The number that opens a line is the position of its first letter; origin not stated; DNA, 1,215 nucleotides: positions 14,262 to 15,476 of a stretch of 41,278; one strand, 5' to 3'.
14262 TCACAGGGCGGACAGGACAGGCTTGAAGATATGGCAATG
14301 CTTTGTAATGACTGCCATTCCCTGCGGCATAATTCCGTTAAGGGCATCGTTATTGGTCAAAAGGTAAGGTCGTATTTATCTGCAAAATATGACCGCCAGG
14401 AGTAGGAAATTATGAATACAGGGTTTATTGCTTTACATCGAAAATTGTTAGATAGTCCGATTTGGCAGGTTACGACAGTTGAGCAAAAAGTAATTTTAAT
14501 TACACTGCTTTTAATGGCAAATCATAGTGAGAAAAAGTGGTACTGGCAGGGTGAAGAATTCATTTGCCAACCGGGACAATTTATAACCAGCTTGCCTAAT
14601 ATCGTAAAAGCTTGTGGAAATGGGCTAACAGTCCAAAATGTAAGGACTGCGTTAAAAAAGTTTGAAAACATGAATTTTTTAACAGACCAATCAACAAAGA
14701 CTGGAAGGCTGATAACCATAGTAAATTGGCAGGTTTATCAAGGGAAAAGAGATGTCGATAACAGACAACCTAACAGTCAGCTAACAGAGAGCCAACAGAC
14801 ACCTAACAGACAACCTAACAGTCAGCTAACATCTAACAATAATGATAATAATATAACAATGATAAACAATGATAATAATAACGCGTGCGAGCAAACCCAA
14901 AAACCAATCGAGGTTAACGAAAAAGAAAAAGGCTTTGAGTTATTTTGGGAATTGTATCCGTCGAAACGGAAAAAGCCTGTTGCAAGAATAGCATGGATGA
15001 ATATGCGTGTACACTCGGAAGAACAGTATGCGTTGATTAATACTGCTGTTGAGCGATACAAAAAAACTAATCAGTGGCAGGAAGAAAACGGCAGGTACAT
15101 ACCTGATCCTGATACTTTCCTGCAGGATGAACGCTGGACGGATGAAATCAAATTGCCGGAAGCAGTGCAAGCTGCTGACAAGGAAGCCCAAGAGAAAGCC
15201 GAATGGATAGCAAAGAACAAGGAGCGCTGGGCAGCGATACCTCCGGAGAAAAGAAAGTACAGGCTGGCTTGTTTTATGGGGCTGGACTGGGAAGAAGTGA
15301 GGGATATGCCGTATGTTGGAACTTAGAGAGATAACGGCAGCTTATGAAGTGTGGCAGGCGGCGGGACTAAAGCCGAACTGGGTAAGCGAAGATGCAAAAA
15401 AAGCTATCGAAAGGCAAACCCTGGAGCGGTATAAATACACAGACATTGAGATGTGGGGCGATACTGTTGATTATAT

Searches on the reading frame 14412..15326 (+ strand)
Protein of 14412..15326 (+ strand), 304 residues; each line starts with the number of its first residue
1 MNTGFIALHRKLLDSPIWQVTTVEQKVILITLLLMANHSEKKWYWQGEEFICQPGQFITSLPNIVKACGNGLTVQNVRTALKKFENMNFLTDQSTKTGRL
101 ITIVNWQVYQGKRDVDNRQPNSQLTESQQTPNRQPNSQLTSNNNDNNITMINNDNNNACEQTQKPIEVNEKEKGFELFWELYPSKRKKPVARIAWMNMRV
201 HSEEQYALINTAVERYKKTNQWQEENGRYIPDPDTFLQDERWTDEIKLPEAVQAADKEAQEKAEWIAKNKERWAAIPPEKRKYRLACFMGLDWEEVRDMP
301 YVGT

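Call 7: search_protein_families(library=phrogs, proteins=[window:14412-15326:+], max_evalue=0.001)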
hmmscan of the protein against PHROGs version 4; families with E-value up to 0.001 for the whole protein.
window:14412-15326:+ (304 aa): 13 families
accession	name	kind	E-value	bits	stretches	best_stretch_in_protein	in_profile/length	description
phrog_2514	-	DNA, RNA and nucleotide metabolism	6.9e-26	92.1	1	1-183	1-160/270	DnaD-like helicase loader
phrog_270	-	DNA, RNA and nucleotide metabolism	2.6e-24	87.3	1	43-267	63-273/383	replication initiation protein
phrog_186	-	DNA, RNA and nucleotide metabolism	6.7e-18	66.4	1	2-269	19-258/308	DnaD-like helicase loader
phrog_36825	-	unknown function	4.7e-16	60.2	1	3-110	2-108/279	-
phrog_9474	-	DNA, RNA and nucleotide metabolism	4.1e-15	57.1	1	125-263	142-266/288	replication initiation protein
phrog_345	-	DNA, RNA and nucleotide metabolism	1.5e-14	55.4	1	3-165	25-188/297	replication initiation O-like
phrog_9327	-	DNA, RNA and nucleotide metabolism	3.8e-14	54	1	117-256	131-252/276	primosomal protein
phrog_27581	-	unknown function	5.7e-11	43.6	1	3-158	26-186/216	-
phrog_7498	-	DNA, RNA and nucleotide metabolism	4.1e-09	37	1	5-164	7-172/296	DnaD-like helicase loader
phrog_16304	-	unknown function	8.9e-08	33.3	1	128-249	103-228/244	-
phrog_678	-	DNA, RNA and nucleotide metabolism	4.7e-06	27.4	1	71-172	96-209/346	replication initiation O-like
phrog_35156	-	unknown function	0.00014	22.8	1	147-243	62-150/154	-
phrog_10293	-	unknown function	0.00023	21.9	1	170-267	12-99/185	-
